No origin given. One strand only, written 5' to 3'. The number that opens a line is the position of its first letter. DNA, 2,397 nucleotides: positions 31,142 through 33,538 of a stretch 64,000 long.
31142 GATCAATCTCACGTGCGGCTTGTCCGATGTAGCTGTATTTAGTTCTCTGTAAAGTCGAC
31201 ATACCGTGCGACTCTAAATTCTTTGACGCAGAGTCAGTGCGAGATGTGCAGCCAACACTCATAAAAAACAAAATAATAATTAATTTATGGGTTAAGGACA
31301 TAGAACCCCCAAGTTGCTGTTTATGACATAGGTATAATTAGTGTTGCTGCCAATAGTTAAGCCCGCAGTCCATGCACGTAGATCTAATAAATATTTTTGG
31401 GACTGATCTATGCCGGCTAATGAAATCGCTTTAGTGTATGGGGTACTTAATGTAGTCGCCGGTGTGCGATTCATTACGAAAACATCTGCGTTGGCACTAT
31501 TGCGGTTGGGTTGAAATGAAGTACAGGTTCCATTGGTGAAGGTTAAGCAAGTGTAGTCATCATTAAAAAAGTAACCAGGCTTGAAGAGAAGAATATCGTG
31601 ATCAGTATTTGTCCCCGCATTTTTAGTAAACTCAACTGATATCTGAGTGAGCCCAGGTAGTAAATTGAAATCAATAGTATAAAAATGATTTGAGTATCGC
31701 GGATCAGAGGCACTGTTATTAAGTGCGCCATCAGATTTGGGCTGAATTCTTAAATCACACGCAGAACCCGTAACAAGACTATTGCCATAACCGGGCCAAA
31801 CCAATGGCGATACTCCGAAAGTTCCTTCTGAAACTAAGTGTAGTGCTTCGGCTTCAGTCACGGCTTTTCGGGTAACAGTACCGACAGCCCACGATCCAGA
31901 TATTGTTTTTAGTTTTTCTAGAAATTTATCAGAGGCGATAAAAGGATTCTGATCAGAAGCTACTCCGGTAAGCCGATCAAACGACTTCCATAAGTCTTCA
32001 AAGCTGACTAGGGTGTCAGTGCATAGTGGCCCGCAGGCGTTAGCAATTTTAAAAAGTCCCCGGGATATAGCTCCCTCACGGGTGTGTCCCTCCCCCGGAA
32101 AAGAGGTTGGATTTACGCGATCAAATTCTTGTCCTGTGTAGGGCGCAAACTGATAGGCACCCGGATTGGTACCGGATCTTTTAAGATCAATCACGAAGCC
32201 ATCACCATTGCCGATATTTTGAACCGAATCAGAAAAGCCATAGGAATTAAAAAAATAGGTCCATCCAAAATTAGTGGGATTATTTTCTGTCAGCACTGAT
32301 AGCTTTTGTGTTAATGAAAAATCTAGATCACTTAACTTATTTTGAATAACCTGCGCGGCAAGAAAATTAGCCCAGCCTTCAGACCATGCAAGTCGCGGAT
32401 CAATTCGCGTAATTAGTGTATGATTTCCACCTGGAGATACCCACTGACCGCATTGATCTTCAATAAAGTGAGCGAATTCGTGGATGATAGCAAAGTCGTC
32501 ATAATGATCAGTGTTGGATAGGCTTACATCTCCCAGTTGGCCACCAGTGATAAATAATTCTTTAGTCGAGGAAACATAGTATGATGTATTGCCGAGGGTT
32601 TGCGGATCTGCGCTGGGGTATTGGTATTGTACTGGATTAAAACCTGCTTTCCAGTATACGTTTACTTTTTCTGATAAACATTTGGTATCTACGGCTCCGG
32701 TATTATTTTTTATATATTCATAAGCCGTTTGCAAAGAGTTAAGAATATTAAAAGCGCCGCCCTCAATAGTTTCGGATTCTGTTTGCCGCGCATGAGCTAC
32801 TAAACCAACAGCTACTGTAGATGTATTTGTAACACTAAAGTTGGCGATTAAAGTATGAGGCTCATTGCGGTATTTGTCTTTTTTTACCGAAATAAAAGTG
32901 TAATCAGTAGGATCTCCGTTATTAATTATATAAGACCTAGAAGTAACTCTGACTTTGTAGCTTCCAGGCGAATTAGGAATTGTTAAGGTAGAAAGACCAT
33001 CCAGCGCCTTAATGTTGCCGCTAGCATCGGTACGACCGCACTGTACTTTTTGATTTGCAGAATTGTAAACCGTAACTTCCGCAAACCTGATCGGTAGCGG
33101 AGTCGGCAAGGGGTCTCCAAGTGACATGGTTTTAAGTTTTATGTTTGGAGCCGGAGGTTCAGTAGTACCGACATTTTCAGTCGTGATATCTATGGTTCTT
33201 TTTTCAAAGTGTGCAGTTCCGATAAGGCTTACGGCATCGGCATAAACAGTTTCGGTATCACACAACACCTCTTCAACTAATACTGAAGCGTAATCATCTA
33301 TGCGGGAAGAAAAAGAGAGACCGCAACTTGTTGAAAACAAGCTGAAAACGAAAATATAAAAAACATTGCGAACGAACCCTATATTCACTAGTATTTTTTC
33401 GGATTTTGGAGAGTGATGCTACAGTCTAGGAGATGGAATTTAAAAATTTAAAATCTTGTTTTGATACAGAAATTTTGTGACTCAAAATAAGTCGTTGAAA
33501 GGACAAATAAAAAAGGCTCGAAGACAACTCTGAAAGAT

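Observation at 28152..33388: Tandemly duplicated two-gene cassette: HExxH lipoprotein plus small membrane-anchored partner, translationally coupled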

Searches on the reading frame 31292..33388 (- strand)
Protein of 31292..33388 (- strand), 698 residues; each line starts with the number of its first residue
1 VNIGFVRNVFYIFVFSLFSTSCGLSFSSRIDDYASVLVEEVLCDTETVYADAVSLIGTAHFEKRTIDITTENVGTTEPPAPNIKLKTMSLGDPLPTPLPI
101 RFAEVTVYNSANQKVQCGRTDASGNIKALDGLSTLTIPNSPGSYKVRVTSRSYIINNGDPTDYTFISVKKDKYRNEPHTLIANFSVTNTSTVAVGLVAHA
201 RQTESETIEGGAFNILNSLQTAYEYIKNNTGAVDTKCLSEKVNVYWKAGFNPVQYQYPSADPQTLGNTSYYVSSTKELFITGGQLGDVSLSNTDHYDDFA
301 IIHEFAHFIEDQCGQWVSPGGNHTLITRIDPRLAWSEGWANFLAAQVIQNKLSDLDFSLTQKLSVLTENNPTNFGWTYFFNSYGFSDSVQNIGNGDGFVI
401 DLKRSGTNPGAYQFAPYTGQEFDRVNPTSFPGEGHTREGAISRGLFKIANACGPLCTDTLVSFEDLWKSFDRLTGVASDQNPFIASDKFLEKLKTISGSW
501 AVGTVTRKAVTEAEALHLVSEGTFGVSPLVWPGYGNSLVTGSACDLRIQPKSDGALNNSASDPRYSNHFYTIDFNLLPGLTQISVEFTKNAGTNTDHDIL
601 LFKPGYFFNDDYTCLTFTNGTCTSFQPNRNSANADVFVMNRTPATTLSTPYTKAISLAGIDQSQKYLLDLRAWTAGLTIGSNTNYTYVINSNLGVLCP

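Call 5: search_protein_families(library=pfam, proteins=[window:31292-33388:-], max_evalue=1)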
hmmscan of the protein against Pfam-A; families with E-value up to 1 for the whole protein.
window:31292-33388:- (698 aa): 2 families
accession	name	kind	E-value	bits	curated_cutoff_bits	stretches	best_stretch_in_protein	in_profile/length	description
PF02278.25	Lyase_8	-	0.014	15.3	27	1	551-590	45-84/254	Polysaccharide lyase family 8, super-sandwich domain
PF11974.14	bMG3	-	0.02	15.3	34.9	1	98-134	26-62/103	Bacterial alpha-2-macroglobulin MG3 domain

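Call 6: search_protein_families(library=ncbifam, proteins=[window:31292-33388:-], max_evalue=1)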
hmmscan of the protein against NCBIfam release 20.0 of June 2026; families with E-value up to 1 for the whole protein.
window:31292-33388:- (698 aa): 0 families

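Call 7: find_homologous_proteins(query=window:31292-33388:-)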
Query window:31292-33388:- (698 aa): 765 proteins with E <= 0.001 among 8000 candidates; the best 120 are listed.
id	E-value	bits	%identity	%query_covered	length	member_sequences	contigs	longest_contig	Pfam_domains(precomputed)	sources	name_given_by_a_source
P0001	0.0e+0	1608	100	100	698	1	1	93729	-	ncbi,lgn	-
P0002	0.0e+0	1136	69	100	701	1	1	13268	-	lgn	-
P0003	0.0e+0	1110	72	95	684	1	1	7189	-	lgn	-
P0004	0.0e+0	1062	66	99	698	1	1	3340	-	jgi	jgi:hypothetical protein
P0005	0.0e+0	1049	65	99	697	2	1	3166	-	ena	-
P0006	0.0e+0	1042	64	99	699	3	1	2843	-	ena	-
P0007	0.0e+0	1036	66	98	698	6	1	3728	-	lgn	-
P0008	0.0e+0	1026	64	98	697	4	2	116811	-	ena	-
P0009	0.0e+0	1023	64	97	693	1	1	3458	-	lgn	-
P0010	3.0e-298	1009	63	98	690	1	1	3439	-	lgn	-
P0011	9.8e-297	1004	63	99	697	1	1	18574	-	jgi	jgi:hypothetical protein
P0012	6.0e-290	982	62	99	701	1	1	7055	-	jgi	jgi:hypothetical protein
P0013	4.1e-281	953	61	98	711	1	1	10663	-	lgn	-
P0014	1.1e-280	951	61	100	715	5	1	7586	-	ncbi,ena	-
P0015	4.4e-256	870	57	99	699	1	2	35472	-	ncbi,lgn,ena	-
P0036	3.8e-206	705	51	100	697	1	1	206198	-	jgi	jgi:hypothetical protein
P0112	1.0e-175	604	45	99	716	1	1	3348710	-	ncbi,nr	ncbi:hypothetical protein CIK05_14945 [Bdellovibrio sp. qaytius]|nr:hypothetical protein CIK05_14945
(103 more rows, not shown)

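Call 10: find_encoding_contigs(protein=P0112, flank=6000, max_places=3)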
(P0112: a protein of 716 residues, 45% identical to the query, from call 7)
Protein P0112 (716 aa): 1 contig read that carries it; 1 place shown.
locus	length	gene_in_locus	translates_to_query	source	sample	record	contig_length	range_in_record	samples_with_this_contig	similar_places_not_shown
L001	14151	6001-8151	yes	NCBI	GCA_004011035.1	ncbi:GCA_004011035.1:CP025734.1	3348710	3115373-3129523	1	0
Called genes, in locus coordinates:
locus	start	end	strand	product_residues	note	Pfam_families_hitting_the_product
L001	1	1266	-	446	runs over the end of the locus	PF05195:AMP_N, PF00557:Peptidase_M24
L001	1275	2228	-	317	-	PF01734:Patatin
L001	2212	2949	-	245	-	PF01479:S4, PF01728:FtsJ, PF08241:Methyltransf_11 (weak), PF13649:Methyltransf_25 (weak)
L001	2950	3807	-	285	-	PF00348:polyprenyl_synt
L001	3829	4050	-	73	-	PF02609:Exonuc_VII_S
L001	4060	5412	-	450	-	PF13742:tRNA_anti_2, PF01336:tRNA_anti-codon, PF02601:Exonuc_VII_L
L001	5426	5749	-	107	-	-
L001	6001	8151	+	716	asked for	-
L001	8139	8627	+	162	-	-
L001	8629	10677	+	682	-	-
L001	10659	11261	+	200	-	-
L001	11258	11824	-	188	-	PF08712:Nfu_N, PF01106:NifU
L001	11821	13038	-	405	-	PF00155:Aminotran_1_2 (weak), PF00266:Aminotran_5, PF01053:Cys_Met_Meta_PP (weak)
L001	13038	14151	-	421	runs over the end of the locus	PF19295:SufBD_N (weak), PF01458:SUFBD_core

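Call 11: find_encoding_contigs(protein=P0036, flank=6000, max_places=3)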
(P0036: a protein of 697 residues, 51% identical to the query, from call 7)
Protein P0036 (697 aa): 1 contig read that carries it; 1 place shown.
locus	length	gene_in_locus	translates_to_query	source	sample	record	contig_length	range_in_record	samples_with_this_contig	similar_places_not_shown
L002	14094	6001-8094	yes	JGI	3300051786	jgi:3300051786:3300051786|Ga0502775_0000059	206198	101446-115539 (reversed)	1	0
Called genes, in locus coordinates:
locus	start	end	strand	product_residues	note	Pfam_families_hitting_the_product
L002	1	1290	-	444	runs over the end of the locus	PF21216:PepQ_N (faint), PF05195:AMP_N, PF00557:Peptidase_M24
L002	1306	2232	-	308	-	PF01734:Patatin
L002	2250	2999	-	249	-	PF01479:S4, PF01728:FtsJ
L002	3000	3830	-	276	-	PF00348:polyprenyl_synt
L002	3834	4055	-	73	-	PF02609:Exonuc_VII_S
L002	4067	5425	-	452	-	PF13742:tRNA_anti_2, PF01336:tRNA_anti-codon, PF02601:Exonuc_VII_L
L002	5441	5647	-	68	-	-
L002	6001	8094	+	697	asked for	-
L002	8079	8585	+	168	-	-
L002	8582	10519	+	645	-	-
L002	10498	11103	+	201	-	-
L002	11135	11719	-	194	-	PF08712:Nfu_N, PF01106:NifU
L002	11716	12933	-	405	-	PF00155:Aminotran_1_2 (faint), PF00266:Aminotran_5, PF01053:Cys_Met_Meta_PP (weak)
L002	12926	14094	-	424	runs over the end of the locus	PF19295:SufBD_N (weak), PF01458:SUFBD_core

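Call 14: search_solved_structures(query=A1, max_evalue=10, show_alignments=3)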
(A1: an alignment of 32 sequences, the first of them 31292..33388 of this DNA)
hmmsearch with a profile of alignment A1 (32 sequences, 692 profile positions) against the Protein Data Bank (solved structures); distinct sequences matched with E-value up to 10: 3.
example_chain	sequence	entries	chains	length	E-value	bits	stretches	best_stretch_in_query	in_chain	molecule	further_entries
6fwv_A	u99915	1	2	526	0.2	13.1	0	87-122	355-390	Collagen Adhesion protein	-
4xrk_A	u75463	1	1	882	0.73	11.3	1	172-218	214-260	Importin Beta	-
4xri_A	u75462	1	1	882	0.75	11.2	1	172-218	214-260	Putative uncharacterized protein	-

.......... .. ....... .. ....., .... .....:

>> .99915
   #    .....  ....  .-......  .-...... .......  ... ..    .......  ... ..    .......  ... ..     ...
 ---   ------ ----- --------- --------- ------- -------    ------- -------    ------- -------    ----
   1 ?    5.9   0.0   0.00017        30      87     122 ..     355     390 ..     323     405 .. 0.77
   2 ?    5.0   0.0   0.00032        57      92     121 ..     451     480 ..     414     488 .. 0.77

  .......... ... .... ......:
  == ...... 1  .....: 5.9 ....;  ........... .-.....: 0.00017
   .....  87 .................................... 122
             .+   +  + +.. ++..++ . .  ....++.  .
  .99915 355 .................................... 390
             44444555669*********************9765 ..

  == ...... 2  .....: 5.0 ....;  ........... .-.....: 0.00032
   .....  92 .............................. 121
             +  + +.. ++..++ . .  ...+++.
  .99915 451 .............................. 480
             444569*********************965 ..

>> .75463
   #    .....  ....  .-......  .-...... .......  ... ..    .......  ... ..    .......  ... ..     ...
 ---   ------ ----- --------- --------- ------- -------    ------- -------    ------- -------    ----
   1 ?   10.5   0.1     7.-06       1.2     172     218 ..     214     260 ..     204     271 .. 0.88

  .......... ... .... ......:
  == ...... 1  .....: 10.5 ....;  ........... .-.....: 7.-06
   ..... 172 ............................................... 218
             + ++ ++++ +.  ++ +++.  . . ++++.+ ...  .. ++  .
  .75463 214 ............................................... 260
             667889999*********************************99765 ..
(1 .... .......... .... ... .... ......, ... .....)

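Call 18: find_related_loci(query=A1, collection=genome_contigs, flank=6000)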
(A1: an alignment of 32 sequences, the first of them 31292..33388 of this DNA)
Query A1 (698 aa) in genome_contigs; peptide patterns used: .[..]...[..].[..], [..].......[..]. (x = any residue, [..] = any of these).
261 stretches matched a pattern; 203 encode a relative of the query (tblastn E <= 1e-3); the best 80 are kept; 72 distinct loci.
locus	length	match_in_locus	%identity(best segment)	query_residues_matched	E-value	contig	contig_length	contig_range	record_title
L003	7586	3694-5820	61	5-698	0e+0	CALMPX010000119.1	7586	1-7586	MAG TPA_asm: uncultured Bdellovibrio sp. isolate SRR5676438_bin.35_CONCOCT_v1.1_MAG genome assembly, contig: ERZ724529.4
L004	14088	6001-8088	57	7-698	0e+0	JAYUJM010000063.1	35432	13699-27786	MAG: Pseudobdellovibrionaceae bacterium isolate GFS_8995 GFS_8995_62, whole genome shotgun sequence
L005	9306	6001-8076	64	6-698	0e+0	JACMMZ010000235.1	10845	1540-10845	MAG: Pseudobdellovibrionaceae bacterium isolate LF-bin-124 FL-bin-124-contig-k141_2561105, whole genome shotgun sequence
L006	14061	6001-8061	50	9-698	0e+0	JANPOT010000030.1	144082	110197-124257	MAG: Pseudobdellovibrionaceae bacterium isolate VAR_83_metabat_80 VAR_83_k141_5164844, whole genome shotgun sequence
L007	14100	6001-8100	48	3-698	0e+0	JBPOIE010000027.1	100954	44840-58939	MAG: Bdellovibrionota bacterium isolate MAG_722 c_000000444629, whole genome shotgun sequence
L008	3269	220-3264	48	6-698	0e+0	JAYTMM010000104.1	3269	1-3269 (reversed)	MAG: Pseudobdellovibrionaceae bacterium isolate GFS_3655 GFS_3655_103, whole genome shotgun sequence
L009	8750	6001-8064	47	8-698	0e+0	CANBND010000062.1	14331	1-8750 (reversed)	MAG: Bdellovibrionaceae bacterium isolate JR-MC-F-240519-149 genome assembly, contig: JR-MC-F-240519-C4302, whole genome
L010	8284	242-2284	46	15-693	0e+0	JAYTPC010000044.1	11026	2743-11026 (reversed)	MAG: Bdellovibrionales bacterium isolate GFS_4320 GFS_4320_43, whole genome shotgun sequence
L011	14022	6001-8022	47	20-694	0e+0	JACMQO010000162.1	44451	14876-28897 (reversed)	MAG: Bdellovibrio sp. isolate LF-bin-439 FL-bin-439-contig-k141_2354545, whole genome shotgun sequence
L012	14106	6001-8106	46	12-698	0e+0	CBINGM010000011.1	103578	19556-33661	MAG TPA_asm: uncultured Pseudobdellovibrio sp. isolate SRR16817036_concoct_18 genome assembly, contig: ERZ27393611.48, w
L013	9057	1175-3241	46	5-693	0e+0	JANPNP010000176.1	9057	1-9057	MAG: Bdellovibrionales bacterium isolate VAR_87_metabat_254 VAR_87_k141_4198630, whole genome shotgun sequence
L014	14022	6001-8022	46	28-698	0e+0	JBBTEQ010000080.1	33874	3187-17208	MAG: Bdellovibrionota bacterium isolate H41-bin164_1 H41_bin164_1_000000000080, whole genome shotgun sequence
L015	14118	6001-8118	45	9-698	0e+0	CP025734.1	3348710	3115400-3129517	Bdellovibrio sp. qaytius chromosome, complete genome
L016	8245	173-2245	45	15-698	0e+0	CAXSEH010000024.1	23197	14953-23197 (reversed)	MAG: uncultured Bdellovibrionales bacterium isolate private_X16_metawrap_bin.31 genome assembly, contig: private_X16_met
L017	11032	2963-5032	46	12-697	0e+0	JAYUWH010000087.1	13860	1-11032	MAG: Bdellovibrionales bacterium isolate GL124_UP_metabat_123 GL124_UP_metabat_123_86, whole genome shotgun sequence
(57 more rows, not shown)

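Call 26: predict_structure(alignment_id=A1)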
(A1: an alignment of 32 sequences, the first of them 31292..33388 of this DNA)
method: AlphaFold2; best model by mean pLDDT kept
length: 698 residues; sequences in the alignment: 32
mean_pLDDT: 86.8   pTM: 0.88
mean pLDDT of the five models: 86.8, 83.8, 77.6, 76.5, 75.6
residues with pLDDT >= 90: 366; 70-90: 271; 50-70: 50; < 50: 11
segments of 3 or more residues with pLDDT < 50: 20-27
pLDDT, mean of each block of 10 residues (from residue 1): 77 66 46 68 91 95 92 65 84 94 96 95 96 94 96 92 96 91 89 94 89 97 96 92 93 85 82 91 80 89 95 74 73 91 94 90 78 70 85 83 88 77 85 89 94 85 94 81 87 92 87 91 61 87 87 82 85 95 97 95 86 77 82 89 93 96 94 92 93 95
secondary structure, 60 per line:
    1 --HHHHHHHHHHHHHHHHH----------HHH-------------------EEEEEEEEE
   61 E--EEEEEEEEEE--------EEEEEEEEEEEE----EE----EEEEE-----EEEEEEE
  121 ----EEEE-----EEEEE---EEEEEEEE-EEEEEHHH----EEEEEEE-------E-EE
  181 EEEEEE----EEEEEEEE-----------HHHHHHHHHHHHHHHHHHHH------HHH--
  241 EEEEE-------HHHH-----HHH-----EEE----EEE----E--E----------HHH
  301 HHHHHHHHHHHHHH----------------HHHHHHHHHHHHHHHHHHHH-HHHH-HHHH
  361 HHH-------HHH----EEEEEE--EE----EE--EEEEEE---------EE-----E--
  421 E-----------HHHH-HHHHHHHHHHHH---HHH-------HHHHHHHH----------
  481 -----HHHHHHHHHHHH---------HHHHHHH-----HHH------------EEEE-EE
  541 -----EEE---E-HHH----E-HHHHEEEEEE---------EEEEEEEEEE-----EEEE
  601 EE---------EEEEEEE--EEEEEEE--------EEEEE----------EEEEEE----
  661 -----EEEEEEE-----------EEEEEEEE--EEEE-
elements in order (helices of 4 or more, strands of 3 or more residues): H3-19 E52-61 E64-73 E82-93 E104-108 E114-120 E125-128 E134-138 E142-149 E151-155 E163-169 E179-186 E191-198 H210-229 E241-245 H253-256 E270-272 E277-279 H298-314 H331-350 H352-355 H357-363 E378-383 E396-401 H433-436 H438-449 H463-470 H486-497 H507-513 E534-537 E546-548 H563-566 E567-572 E582-591 E597-602 E612-618 E621-627 E636-640 E651-656 E666-672 E684-691 E694-697

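Call 31: fold_search(model_id=the predicted structure, library=pdb)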
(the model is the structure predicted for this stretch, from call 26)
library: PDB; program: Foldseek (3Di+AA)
matches with E <= 10: 1318; with E <= 0.001: 8
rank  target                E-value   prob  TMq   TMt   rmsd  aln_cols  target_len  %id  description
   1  7skl_A                8.7e-06  1.00  0.28  0.58   9.1       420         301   12  Complex between S. aureus aureolysin and IMPI mutant I57I (released 2022-01-26)
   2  1kei                  1.6e-05  1.00  0.28  0.54   9.3       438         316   11  Thermolysin (substrate-free) (released 2002-11-16)
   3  1bqb                  1.7e-05  1.00  0.28  0.57   9.6       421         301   12  AUREOLYSIN, STAPHYLOCOCCUS AUREUS METALLOPROTEINASE (released 1999-01-13)
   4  5fxn                  1.7e-05  1.00  0.27  0.54   9.5       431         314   10  Structure of thermolysin solved by SAD from data collected by Direct Data Collection (DDC) using the ESRF RoboDiff gonio (released 2016-03-16)
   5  7skm_C                2.8e-05  1.00  0.26  0.53   9.6       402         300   12  Complex between S. aureus aureolysin and wt IMPI. (released 2022-01-26)
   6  4ger_A                3.7e-05  1.00  0.26  0.53   9.9       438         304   12  Crystal structure of Gentlyase, the neutral metalloprotease of Paenibacillus polymyxa (released 2013-01-02)
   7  9k3m_AA               6.1e-04  0.96  0.11  0.30  10.7       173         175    8  The structure of Microviridae PJNS001 (released 2025-08-13)
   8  3afg_B                9.5e-04  0.33  0.10  0.13  20.3       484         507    8  Crystal structure of ProN-Tk-SP from Thermococcus kodakaraensis (released 2010-08-04)
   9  2bpa_2                2.1e-03  0.97  0.10  0.30  10.7       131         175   11  ATOMIC STRUCTURE OF SINGLE-STRANDED DNA BACTERIOPHAGE PHIX174 AND ITS FUNCTIONAL IMPLICATIONS (released 1991-12-03)
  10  8vsd_E                2.2e-03  0.82  0.09  0.18  10.9       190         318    8  avb8/L-TGF-b1/GARP (released 2024-09-11)
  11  9vjj_A                3.2e-03  0.72  0.09  0.18  10.7       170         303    8  Crystal Structure of human Latent TGF-beta1 in complex with SOF10 (released 2026-02-04)
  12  3wnl_A                4.8e-03  0.12  0.10  0.10  24.7       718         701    9  D308A mutant of Bacillus circulans T-3040 cycloisomaltooligosaccharide glucanotransferase complexed with isomaltohexao (released 2014-02-05)
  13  9vjj_B                5.3e-03  0.77  0.09  0.19  10.1       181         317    8  Crystal Structure of human Latent TGF-beta1 in complex with SOF10 (released 2026-02-04)
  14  2vmi                  6.0e-03  0.80  0.10  0.36  10.9       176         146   14  The structure of seleno-methionine labelled CBM51 from Clostridium perfringens GH95 (released 2008-02-19)
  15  3wnk                  6.0e-03  0.10  0.09  0.09  25.5       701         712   11  Crystal Structure of Bacillus circulans T-3040 cycloisomaltooligosaccharide glucanotransferase (released 2014-02-05)
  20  1nqj_A                8.8e-03  0.99  0.11  0.58   7.4       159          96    7  CRYSTAL STRUCTURE OF CLOSTRIDIUM HISTOLYTICUM COLG COLLAGENASE COLLAGEN-BINDING DOMAIN 3B AT 1.0 ANGSTROM RESOLUTION I (released 2003-04-15)
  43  3jqw_A                2.0e-02  0.98  0.11  0.50   5.0       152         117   10  Crystal structure of Clostridium histolyticum colH collagenase collagen-binding domain 3 at 2 Angstrom resolution in p (released 2010-09-29)
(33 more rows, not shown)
